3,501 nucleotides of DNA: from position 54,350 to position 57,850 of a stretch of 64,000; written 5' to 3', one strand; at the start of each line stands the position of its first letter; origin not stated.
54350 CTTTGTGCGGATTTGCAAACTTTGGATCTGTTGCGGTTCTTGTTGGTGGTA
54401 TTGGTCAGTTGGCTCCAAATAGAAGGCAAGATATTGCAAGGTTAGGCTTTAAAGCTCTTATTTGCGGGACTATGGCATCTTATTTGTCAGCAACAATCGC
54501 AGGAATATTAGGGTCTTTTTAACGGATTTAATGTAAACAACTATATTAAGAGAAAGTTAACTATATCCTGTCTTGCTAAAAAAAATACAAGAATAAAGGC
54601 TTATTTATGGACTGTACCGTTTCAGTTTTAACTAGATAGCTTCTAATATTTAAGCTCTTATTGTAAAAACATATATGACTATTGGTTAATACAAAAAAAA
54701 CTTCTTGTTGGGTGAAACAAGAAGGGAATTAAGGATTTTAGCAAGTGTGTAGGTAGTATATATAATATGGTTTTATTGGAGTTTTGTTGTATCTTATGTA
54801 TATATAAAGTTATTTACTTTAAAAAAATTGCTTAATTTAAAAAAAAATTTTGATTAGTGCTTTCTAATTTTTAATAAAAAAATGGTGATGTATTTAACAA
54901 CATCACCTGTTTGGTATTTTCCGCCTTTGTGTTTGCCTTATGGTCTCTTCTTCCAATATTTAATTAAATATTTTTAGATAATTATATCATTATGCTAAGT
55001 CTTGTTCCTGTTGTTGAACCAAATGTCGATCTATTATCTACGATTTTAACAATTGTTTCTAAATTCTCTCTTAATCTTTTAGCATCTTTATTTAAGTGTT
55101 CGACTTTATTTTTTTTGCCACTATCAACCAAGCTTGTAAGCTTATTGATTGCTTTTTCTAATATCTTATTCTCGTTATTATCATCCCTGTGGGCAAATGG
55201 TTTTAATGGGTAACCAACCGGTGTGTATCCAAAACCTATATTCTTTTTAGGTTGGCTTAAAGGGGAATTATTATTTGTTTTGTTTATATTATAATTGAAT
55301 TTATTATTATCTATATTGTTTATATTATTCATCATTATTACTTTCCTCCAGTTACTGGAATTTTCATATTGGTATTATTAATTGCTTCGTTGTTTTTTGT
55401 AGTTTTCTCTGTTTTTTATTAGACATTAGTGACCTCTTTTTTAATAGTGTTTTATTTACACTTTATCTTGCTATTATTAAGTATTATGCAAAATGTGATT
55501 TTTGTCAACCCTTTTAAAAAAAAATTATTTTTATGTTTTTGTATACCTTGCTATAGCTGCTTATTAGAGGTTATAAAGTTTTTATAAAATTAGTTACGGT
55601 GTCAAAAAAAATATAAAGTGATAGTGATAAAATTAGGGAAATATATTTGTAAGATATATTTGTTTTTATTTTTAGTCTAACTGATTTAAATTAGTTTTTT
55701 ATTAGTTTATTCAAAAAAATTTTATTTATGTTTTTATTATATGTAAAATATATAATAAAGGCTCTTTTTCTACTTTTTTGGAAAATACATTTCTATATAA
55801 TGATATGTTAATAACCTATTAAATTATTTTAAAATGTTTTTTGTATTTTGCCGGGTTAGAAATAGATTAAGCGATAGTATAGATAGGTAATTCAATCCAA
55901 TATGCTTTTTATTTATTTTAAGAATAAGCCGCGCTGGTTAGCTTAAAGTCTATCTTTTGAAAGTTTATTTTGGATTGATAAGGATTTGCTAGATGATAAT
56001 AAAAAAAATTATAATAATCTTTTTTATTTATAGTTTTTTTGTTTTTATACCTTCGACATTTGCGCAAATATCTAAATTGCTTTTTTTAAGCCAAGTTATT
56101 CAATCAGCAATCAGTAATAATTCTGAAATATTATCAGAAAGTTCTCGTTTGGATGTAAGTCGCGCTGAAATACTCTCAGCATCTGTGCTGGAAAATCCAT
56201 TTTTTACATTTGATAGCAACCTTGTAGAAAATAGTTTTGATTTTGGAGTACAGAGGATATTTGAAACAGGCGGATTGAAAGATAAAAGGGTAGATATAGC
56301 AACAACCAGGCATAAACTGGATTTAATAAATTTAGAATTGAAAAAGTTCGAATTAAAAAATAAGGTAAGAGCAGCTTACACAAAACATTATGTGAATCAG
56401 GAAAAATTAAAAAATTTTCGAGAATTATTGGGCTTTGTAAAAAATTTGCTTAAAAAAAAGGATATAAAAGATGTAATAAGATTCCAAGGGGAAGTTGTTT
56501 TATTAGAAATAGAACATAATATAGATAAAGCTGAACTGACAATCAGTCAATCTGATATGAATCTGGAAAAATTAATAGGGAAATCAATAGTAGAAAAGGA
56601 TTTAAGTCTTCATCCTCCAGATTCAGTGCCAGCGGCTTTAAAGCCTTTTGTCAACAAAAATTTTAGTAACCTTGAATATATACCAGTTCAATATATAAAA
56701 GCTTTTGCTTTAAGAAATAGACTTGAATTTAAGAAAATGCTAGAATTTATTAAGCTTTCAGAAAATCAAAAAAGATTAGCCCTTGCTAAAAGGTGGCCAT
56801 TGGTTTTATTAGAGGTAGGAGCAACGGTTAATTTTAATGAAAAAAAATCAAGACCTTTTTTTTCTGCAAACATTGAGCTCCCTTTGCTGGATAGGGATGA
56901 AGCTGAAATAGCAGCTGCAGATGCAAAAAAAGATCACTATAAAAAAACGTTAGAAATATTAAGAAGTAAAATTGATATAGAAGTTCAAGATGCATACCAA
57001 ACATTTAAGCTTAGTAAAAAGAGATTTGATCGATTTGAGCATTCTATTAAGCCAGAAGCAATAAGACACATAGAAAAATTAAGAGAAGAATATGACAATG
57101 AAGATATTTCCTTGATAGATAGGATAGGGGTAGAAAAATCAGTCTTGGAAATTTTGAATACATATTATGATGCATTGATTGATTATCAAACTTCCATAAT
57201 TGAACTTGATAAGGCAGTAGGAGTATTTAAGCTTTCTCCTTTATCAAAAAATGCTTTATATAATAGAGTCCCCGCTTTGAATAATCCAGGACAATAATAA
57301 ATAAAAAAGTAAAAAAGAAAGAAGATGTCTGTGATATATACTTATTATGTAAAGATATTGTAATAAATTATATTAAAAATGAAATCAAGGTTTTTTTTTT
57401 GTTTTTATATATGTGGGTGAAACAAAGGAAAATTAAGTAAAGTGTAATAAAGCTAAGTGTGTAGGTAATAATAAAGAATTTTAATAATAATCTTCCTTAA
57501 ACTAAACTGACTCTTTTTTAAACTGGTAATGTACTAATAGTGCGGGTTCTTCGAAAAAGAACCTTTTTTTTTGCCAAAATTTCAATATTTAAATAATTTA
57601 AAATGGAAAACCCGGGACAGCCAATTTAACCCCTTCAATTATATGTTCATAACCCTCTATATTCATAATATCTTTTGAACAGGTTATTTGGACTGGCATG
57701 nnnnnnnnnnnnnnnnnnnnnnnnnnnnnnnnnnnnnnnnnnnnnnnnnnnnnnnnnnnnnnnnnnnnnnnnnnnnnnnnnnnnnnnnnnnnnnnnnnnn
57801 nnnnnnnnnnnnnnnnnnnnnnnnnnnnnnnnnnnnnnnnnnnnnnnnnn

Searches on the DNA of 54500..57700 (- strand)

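Call 70: search_rna_families(source=window, start=54500, end=57700, threshold=evalue, max_evalue=1)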
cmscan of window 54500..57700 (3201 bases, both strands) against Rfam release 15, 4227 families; matches with E-value up to 1: 1.
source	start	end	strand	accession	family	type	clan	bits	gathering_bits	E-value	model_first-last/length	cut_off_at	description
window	57521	57649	+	RF02434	SpF39_sRNA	Gene; sRNA;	-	28.6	60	0.83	1-109/109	no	Streptococcus sRNA SpF39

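Call 86: search_dna_similar(query=window:54693-54831:-, collection=plasmids, mode=distant, max_evalue=0.01, max_rows=5)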
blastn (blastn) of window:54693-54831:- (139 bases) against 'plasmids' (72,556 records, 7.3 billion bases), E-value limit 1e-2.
No match.
